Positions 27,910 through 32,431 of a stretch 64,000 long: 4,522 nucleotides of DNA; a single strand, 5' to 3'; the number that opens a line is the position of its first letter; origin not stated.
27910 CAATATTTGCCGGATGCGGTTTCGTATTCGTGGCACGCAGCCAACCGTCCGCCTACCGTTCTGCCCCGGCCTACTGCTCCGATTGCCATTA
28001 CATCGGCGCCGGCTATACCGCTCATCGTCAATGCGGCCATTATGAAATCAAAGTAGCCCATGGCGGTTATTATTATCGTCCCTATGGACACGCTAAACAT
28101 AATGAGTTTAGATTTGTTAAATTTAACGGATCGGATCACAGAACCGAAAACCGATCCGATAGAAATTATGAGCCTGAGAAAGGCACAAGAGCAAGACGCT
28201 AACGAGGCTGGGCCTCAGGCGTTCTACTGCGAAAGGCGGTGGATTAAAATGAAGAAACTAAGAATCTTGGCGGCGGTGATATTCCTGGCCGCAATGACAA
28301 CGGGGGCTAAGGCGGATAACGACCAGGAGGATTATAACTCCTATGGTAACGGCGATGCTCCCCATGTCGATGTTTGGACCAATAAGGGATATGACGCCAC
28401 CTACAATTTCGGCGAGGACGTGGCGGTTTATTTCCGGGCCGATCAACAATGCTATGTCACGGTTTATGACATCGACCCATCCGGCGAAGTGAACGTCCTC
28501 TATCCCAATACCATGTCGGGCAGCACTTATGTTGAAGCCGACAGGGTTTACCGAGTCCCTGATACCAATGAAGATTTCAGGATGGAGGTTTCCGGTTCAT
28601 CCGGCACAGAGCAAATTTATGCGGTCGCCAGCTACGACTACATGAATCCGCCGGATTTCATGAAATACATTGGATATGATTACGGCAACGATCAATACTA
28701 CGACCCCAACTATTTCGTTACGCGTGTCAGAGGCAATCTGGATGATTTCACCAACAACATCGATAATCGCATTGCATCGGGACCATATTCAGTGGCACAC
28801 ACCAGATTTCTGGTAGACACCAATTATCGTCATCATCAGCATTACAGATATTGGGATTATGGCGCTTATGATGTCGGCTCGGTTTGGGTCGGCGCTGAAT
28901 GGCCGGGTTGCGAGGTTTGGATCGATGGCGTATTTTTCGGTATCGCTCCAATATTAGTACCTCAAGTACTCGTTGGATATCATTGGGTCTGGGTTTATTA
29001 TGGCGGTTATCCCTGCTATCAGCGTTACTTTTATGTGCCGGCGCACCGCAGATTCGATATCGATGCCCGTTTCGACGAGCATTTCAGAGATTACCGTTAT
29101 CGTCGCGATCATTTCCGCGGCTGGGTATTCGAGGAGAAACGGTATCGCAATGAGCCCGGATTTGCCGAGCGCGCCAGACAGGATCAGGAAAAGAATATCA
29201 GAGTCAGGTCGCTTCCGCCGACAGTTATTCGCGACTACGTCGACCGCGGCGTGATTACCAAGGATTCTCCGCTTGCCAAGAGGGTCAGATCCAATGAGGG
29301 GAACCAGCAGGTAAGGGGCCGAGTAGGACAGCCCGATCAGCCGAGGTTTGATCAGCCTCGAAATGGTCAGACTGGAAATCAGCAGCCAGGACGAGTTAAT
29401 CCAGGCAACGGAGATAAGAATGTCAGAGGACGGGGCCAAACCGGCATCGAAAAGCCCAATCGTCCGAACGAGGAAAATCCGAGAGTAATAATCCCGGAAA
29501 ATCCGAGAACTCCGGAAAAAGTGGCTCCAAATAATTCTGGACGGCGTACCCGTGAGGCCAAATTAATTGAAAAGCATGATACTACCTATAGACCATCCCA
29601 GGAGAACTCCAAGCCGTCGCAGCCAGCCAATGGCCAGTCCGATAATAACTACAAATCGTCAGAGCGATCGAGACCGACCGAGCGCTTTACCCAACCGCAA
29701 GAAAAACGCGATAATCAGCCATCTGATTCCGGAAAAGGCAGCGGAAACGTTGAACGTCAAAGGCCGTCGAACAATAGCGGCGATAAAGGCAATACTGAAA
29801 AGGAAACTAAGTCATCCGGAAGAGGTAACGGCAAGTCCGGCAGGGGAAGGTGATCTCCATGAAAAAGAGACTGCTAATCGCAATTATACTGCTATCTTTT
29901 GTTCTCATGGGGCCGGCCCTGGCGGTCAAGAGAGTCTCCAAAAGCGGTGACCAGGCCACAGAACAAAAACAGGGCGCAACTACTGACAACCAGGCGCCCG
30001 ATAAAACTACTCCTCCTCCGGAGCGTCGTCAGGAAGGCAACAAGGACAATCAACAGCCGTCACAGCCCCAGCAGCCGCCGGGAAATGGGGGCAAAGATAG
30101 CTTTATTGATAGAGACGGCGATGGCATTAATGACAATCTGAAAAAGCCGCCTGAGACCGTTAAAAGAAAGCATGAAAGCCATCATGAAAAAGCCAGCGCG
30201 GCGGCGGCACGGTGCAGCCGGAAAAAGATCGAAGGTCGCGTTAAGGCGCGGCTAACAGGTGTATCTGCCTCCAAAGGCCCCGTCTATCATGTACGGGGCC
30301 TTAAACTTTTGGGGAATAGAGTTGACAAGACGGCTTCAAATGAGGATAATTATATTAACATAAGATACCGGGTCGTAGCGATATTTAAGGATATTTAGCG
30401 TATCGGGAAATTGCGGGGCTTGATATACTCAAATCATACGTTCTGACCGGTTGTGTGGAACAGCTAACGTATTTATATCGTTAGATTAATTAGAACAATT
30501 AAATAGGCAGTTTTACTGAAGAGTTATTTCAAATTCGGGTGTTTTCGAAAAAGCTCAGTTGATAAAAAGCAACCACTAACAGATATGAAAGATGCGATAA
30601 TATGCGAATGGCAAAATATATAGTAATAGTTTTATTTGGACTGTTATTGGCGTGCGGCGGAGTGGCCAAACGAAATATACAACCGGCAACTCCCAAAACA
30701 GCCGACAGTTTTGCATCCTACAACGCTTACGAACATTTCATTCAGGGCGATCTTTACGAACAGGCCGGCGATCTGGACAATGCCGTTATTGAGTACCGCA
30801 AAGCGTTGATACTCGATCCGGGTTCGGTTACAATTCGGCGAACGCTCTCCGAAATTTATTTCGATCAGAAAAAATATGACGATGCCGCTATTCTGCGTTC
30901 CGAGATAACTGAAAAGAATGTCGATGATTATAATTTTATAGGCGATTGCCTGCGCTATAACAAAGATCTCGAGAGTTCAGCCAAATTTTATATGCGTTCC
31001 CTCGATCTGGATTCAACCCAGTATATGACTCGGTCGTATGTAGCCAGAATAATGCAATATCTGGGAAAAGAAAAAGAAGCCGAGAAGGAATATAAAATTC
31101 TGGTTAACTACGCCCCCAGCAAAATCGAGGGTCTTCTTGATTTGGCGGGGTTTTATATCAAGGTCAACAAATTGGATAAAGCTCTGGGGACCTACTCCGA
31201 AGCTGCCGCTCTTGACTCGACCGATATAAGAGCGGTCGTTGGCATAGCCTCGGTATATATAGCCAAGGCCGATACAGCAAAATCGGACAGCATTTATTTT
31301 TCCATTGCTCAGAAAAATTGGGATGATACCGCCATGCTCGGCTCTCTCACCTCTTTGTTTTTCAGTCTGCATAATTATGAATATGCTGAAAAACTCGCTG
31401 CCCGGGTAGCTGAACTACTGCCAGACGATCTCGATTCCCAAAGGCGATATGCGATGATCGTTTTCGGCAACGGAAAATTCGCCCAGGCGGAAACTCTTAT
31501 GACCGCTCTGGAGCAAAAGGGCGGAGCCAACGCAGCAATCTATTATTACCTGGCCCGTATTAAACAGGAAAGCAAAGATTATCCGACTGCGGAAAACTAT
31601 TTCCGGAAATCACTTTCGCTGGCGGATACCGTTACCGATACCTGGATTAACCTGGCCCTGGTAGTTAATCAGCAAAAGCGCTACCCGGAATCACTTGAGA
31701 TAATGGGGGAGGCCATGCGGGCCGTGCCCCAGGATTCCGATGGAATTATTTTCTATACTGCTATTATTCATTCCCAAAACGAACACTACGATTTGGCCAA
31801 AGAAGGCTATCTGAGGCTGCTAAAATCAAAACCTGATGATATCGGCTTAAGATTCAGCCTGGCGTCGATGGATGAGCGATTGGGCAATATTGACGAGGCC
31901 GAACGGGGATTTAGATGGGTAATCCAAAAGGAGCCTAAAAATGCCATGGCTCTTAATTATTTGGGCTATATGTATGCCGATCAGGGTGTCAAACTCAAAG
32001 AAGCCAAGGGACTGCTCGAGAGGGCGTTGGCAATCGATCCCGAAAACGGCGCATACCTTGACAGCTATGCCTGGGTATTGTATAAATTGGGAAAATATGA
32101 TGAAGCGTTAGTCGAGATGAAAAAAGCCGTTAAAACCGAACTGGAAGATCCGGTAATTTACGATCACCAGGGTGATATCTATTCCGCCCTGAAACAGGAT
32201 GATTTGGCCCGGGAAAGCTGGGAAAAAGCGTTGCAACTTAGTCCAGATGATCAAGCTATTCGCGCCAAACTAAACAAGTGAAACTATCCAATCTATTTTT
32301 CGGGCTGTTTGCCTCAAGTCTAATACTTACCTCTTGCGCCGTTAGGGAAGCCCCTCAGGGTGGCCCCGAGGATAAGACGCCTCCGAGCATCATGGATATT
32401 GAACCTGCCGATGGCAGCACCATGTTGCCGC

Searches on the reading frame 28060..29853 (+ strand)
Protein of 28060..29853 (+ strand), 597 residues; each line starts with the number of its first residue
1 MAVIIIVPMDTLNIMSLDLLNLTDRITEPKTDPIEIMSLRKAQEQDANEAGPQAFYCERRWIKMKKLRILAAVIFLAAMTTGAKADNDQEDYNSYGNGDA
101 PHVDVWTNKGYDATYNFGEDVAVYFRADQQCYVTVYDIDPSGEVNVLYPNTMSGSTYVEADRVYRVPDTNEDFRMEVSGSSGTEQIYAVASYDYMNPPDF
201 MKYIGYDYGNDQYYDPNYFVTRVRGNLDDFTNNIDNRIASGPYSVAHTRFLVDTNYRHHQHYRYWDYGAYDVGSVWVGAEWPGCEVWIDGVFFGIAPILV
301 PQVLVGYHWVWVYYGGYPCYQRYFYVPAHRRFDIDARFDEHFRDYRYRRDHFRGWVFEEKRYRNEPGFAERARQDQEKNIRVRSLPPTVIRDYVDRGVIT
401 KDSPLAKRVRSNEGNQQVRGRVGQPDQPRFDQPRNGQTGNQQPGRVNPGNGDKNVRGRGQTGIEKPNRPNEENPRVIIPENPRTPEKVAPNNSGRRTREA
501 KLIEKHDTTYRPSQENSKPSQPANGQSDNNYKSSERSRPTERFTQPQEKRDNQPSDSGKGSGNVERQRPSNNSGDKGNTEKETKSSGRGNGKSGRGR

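Call 9: search_protein_families(library=pfam, proteins=[window:28060-29853:+], max_evalue=0.001)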
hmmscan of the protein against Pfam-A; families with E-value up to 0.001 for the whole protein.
window:28060-29853:+ (597 aa): 2 families
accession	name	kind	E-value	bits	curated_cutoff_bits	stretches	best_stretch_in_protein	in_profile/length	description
PF14326.11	DUF4384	-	6.2e-22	77.9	27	1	114-191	1-78/81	Domain of unknown function (DUF4384)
PF08308.17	PEGA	-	3.2e-05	24.2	20.8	1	273-338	2-67/71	PEGA domain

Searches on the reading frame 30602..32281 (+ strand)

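Call 9: search_protein_families(library=pfam, proteins=[window:30602-32281:+], max_evalue=0.001)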
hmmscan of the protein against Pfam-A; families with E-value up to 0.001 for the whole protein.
window:30602-32281:+ (559 aa): 23 families
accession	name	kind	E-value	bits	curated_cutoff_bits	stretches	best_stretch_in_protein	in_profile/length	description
PF07719.23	TPR_2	-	1.5e-39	131.2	27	2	42-74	1-33/34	Tetratricopeptide repeat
PF14559.12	TPR_19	-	9.8e-28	96.7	25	2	54-109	3-58/68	Tetratricopeptide repeat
PF13428.12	TPR_14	-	6e-26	88.7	23.5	0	49-83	8-42/44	Tetratricopeptide repeat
PF00515.34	TPR_1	-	9.8e-25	85.8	27.8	0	524-550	8-34/34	Tetratricopeptide repeat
PF13432.12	TPR_16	-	9e-24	84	32.7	2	426-482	9-64/65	Tetratricopeptide repeat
PF13424.12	TPR_12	-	1.9e-23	82.9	30.1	0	448-509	3-71/77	Tetratricopeptide repeat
PF13431.12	TPR_17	-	2.5e-20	71.4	24.4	1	471-503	1-33/34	Tetratricopeptide repeat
PF13181.12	TPR_8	-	6.1e-20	70.1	25.7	0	48-73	7-32/34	Tetratricopeptide repeat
PF23914.1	TPR_CcmH_CycH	-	2.9e-19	69.9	42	0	249-341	56-151/158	Cytochrome c-type biogenesis protein H TPR domain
PF13414.12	TPR_11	-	5.3e-16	58.5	26.8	0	49-89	1-41/42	TPR repeat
PF12895.13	ANAPC3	-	4.6e-15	56.1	27.2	0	442-507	17-80/82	Anaphase-promoting complex, cyclosome, subunit 3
PF13374.12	TPR_10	-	1.5e-11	44.3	27.5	0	448-478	2-31/42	Tetratricopeptide repeat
PF24575.1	TPR_Slam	-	2.5e-11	44.4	35.2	0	45-96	50-101/104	Surface lipoprotein assembly modifier, N-terminal TPR repeats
PF13371.12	TPR_9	-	1.2e-10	41.7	35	1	389-448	4-63/73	Tetratricopeptide repeat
PF13429.12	TPR_15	-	1.7e-10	41.2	26.2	0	38-99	142-200/280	Tetratricopeptide repeat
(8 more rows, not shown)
